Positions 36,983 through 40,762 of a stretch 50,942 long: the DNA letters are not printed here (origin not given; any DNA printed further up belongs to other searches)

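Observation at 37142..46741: Convergent paralogous Zn-ribbon / cyclase / STAND / TPR giants bracket a B12-radical-SAM + DUF4382 pair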

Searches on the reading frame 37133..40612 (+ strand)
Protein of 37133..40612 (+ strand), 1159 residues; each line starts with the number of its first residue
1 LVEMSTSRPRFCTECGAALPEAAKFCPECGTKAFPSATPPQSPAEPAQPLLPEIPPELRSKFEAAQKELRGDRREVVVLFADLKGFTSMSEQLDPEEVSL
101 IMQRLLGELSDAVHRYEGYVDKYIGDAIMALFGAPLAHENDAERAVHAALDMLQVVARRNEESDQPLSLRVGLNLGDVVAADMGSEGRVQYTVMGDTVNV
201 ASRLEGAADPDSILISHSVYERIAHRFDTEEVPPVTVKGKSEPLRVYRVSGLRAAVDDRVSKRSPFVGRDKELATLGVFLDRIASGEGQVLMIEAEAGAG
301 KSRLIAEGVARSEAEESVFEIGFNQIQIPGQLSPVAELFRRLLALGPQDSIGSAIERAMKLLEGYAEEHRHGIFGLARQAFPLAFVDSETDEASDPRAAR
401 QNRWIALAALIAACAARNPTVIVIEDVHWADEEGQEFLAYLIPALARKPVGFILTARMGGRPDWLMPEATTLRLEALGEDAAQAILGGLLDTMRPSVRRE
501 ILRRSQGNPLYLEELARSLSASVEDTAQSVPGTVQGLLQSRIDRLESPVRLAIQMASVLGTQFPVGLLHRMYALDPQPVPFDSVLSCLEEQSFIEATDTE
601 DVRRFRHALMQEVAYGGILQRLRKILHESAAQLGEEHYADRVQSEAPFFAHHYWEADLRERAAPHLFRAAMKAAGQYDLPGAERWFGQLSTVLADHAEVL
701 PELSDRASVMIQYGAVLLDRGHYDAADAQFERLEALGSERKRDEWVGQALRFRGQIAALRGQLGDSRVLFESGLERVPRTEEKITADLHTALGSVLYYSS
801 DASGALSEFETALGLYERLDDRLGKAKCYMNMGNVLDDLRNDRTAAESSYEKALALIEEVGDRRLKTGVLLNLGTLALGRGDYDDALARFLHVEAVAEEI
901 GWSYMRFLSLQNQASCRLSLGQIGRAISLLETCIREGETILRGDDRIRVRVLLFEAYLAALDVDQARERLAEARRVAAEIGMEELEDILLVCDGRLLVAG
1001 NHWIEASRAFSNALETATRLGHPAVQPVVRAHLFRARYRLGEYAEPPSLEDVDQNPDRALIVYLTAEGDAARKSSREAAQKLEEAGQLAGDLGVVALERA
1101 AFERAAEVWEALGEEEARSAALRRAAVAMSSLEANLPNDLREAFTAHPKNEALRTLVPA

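Call 8: search_protein_families(library=pfam, proteins=[window:37133-40612:+], max_evalue=0.01)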
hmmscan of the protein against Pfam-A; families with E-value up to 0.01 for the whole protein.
window:37133-40612:+ (1159 aa): 13 families
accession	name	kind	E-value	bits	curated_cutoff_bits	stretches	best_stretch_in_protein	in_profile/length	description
PF00211.25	Guanylate_cyc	-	1.3e-31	110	21.9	1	74-242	7-175/183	Adenylate and Guanylate cyclase catalytic domain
PF13191.12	AAA_16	-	8e-20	72.4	32.6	1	265-452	1-166/167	AAA ATPase domain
PF13424.12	TPR_12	-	7.9e-16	58.5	30.1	2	786-858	3-76/77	Tetratricopeptide repeat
PF13240.11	Zn_Ribbon_1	-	6.5e-07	29.4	25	1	11-32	1-22/23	zinc-ribbon domain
PF17874.7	TPR_MalT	-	0.00017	21.4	45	0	842-934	16-107/336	MalT-like TPR region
PF12773.13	DZR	-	0.00019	22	27.3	1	12-31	1-20/45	Double zinc ribbon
PF13176.12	TPR_7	-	0.00068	20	27.9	0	831-863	4-35/36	Tetratricopeptide repeat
PF07719.23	TPR_2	-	0.0011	19.4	27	0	869-890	3-24/34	Tetratricopeptide repeat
PF14938.12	SNAP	-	0.0015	18.5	25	0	797-893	85-181/282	Soluble NSF attachment protein, SNAP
PF13181.12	TPR_8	-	0.0028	18.1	25.7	0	826-856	1-30/34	Tetratricopeptide repeat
PF14559.12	TPR_19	-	0.0041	17.9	25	0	918-976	2-54/68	Tetratricopeptide repeat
PF13401.12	AAA_22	-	0.0062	17.3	27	0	288-455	5-121/130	AAA domain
PF10602.15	RPN7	-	0.0095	16.1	29.6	0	839-895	85-141/174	26S proteasome subunit RPN7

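Call 15: list_cluster_members(proteins=[window:37142-40612:+, window:37133-40612:+, window:43559-46741:-, window:43559-46927:-, window:41272-43206:-, window:41272-43284:-, window:46743-48806:-, window:33575-34864:+])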
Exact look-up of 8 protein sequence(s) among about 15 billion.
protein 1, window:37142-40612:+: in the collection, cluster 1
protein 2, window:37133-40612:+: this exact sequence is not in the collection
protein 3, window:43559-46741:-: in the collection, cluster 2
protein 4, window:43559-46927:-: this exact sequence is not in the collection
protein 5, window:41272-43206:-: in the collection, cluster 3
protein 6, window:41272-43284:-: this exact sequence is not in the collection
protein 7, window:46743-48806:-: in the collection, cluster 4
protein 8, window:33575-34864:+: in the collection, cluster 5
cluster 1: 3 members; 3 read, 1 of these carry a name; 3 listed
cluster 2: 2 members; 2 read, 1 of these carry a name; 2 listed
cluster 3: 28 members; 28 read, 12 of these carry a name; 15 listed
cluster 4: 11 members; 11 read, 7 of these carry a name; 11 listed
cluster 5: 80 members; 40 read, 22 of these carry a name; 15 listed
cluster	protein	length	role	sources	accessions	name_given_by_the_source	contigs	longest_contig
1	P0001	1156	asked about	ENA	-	-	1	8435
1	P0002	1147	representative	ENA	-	-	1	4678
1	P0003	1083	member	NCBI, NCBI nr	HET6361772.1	MAG TPA: adenylate/guanylate cyclase domain-containing protein [Gemmatimonadota bacterium] | adenylate/guanylate cyclase domain-containing protein [Gemmatimonadota bacterium]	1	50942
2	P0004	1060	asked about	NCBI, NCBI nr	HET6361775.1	MAG TPA: AAA family ATPase [Gemmatimonadota bacterium] | AAA family ATPase [Gemmatimonadota bacterium]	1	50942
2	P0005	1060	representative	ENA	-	-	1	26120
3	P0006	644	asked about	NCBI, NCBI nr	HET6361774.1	MAG TPA: radical SAM protein [Gemmatimonadota bacterium] | radical SAM protein [Gemmatimonadota bacterium]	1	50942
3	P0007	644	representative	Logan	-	-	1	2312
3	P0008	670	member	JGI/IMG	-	radical SAM superfamily enzyme YgiQ (UPF0313 family)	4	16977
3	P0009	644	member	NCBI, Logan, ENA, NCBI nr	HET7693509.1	MAG TPA: radical SAM protein [Gemmatimonadota bacterium] | radical SAM protein [Gemmatimonadota bacterium]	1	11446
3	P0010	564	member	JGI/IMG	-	radical SAM superfamily enzyme YgiQ (UPF0313 family)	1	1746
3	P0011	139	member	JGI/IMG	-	hypothetical protein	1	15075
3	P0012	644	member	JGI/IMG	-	radical SAM superfamily enzyme YgiQ (UPF0313 family)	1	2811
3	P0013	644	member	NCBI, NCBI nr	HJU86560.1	MAG TPA: radical SAM protein [Gemmatimonadota bacterium] | radical SAM protein [Gemmatimonadota bacterium]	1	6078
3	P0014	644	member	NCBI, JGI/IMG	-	radical SAM superfamily enzyme YgiQ (UPF0313 family)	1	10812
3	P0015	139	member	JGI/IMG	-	hypothetical protein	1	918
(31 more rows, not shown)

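Call 17: search_protein_families(library=ncbifam, proteins=[window:37142-40612:+], max_evalue=0.001)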
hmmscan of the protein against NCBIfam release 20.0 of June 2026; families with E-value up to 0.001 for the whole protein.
window:37142-40612:+ (1156 aa): 7 families
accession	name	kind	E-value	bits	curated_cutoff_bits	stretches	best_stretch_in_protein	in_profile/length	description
TIGR03903.1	TOMM_kin_cyc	equivalog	1.5e-64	218.5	705.75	1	62-671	277-902/1267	TOMM system kinase/cyclase fusion protein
NF041717.1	HaaA_phane_TPR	equivalog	2.5e-11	42.5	1125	1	704-899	672-867/882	cyclophane-containing RiPP biosynthesis TPR protein HaaT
NF053520.1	HK_Porph_FimS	equivalog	2.9e-09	35.8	600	1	777-979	118-319/618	sensor histidine kinase FimS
TIGR02521.1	type_IV_pilW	equivalog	1.2e-05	25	154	0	778-930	26-161/234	type IV pilus biogenesis/stability protein PilW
NF047371.1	FlcA_CTERM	equivalog_domain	9.4e-05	21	300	0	783-891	399-500/646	periplasmic flagellar collar protein FlcA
NF053720.1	NsdA_fam_reg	subfamily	0.00024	20.7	75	0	711-888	208-392/432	NsdA family TPR-like regulatory protein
NF033762.1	social_mot_Tgl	equivalog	0.00032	20.1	225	0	765-887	13-123/252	social motility TPR repeat lipoprotein Tgl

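Call 26: search_solved_structures(query=window:37142-40612:+, max_evalue=0.00001, show_alignments=2)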
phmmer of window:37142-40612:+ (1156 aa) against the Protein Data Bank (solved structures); distinct sequences matched with E-value up to 0.00001: 70 (the best 60 are shown).
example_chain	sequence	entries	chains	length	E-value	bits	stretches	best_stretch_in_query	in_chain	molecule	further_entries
2w01_A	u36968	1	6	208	1.2e-32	116.2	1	66-249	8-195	ADENYLATE CYCLASE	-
6fht_A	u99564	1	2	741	6e-32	113.8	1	65-249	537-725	Bacteriophytochrome,Adenylate cyclase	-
3r5g_A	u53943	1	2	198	6.7e-31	110.4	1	66-249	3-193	CyaB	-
5o5k_A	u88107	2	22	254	3.4e-24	88.2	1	43-249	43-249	Adenylate cyclase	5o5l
1wc1_A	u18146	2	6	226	7e-24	87.1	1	65-222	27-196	ADENYLATE CYCLASE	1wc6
4p2f_A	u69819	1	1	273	1.1e-23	86.4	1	45-255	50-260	Adenylate cyclase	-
1wc0_A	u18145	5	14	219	1.3e-23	86.2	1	65-222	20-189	ADENYLATE CYCLASE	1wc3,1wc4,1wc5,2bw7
4p2m_A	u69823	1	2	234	2.9e-23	85.1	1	50-255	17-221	Adenylate cyclase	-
4p2x_A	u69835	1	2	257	3.2e-23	84.9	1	50-255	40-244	Adenylate cyclase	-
7yz9_A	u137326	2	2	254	8.8e-23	83.5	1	50-253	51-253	Adenylate cyclase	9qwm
7yzi_A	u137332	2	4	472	1.4e-22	82.8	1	47-255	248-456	Adenylate cyclase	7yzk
5oyh_A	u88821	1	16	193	1.9e-22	82.4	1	71-246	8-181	Nucleotide cyclase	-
1yk9_A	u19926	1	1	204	2.8e-22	81.8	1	72-255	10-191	Adenylate cyclase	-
6sir_A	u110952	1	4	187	6.8e-22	80.5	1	71-245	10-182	Nucleotide cyclase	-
6aoa_A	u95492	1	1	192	2.2e-21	78.9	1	71-248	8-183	Bacterio-rhodopsin/guanylyl cyclase 1 fusion protein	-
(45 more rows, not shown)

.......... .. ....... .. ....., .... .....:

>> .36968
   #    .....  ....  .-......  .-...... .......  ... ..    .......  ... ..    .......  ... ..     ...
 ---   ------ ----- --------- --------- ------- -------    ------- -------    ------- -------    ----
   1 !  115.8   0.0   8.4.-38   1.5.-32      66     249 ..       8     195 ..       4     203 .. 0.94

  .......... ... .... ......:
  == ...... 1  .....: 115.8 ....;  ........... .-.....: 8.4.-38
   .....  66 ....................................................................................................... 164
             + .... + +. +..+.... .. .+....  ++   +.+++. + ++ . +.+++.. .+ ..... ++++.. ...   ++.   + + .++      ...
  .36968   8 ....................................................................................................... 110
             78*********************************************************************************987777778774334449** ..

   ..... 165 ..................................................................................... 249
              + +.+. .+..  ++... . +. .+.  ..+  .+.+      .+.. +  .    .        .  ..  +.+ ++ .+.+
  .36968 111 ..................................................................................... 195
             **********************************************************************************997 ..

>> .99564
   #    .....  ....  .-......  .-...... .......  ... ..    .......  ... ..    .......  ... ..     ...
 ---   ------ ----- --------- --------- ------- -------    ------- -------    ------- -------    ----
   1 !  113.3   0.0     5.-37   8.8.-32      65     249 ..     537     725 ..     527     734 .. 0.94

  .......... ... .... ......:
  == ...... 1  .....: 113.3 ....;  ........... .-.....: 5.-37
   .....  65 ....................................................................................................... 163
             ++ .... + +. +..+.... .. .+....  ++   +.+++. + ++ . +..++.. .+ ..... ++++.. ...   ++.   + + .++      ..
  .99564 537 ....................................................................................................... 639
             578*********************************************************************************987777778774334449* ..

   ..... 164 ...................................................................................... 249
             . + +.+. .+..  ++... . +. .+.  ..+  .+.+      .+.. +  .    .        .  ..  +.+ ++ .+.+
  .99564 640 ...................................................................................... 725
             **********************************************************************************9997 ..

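Call 28: search_protein_families(library=padloc, proteins=[window:37142-40612:+], max_evalue=0.001)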
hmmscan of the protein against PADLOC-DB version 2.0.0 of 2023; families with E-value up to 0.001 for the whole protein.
window:37142-40612:+ (1156 aa): 13 families
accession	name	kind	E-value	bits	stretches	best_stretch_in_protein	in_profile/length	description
PDLC00734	PycC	-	1.4e-34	117.8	1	58-237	175-362/374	Pycsar cyclase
PDLC02367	PycC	-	2.3e-18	64.5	1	71-225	42-197/226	-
PDLC02370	PycC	-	3.5e-16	57.5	1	72-222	81-240/340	-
PDLC00765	PycC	-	6.3e-14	49.9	1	69-223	253-415/477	Pycsar cyclase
PDLC00766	PycC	-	7.5e-13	46.5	1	72-225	43-200/232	Pycsar cyclase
PDLC00764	PycC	-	9.1e-13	45.9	1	73-223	95-256/449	Pycsar cyclase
PDLC02369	PycC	-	6.6e-12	43.5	1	71-223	45-194/248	-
PDLC02366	PycC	-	2.6e-11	41.1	1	68-222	273-435/486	-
PDLC00763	PycC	-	3.9e-07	27.7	1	71-223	52-210/268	Pycsar cyclase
PDLC00762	PycC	-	4.3e-07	27.2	1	136-223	120-209/508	Pycsar cyclase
PDLC01169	TPR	-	1.2e-06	26.1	1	778-909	72-194/252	TPR repeats containing protein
PDLC00767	PycC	-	2e-06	25.3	1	73-219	93-248/337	Pycsar cyclase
PDLC00761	PycC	-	5.2e-06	23.6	1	72-219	105-261/438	Pycsar cyclase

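Call 48: search_protein_representatives(protein=window:37142-40612:+)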
Query: 1156 residues. Proteins with E-value up to 0.001 (for the whole library): 194374; up to 1e-10: 102204; up to 1e-30: 22868. The best 150 are listed.
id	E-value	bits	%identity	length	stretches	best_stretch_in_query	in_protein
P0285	0.0e+00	1167.1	52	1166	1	11-1153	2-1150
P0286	0.0e+00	1138.2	52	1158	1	5-1149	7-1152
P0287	0.0e+00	1118.6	51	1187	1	2-1152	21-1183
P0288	0.0e+00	1084.9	50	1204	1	3-1154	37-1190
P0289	8.1e-272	921.3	48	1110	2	385-1142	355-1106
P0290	9.2e-253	858.2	47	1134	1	3-1147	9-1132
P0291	2.3e-221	754.3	50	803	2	3-768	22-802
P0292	2.7e-206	704.4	48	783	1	396-1153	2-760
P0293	1.1e-196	672.6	53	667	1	5-653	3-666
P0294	2.3e-174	598.7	59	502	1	668-1156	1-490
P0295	2.1e-173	595.5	42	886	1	260-1150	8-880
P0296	1.5e-164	566.2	37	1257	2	467-1149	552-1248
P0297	4.7e-159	548.0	31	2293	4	9-931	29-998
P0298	3.7e-156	538.4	32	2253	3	7-1088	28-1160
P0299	1.1e-142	493.8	30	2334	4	4-704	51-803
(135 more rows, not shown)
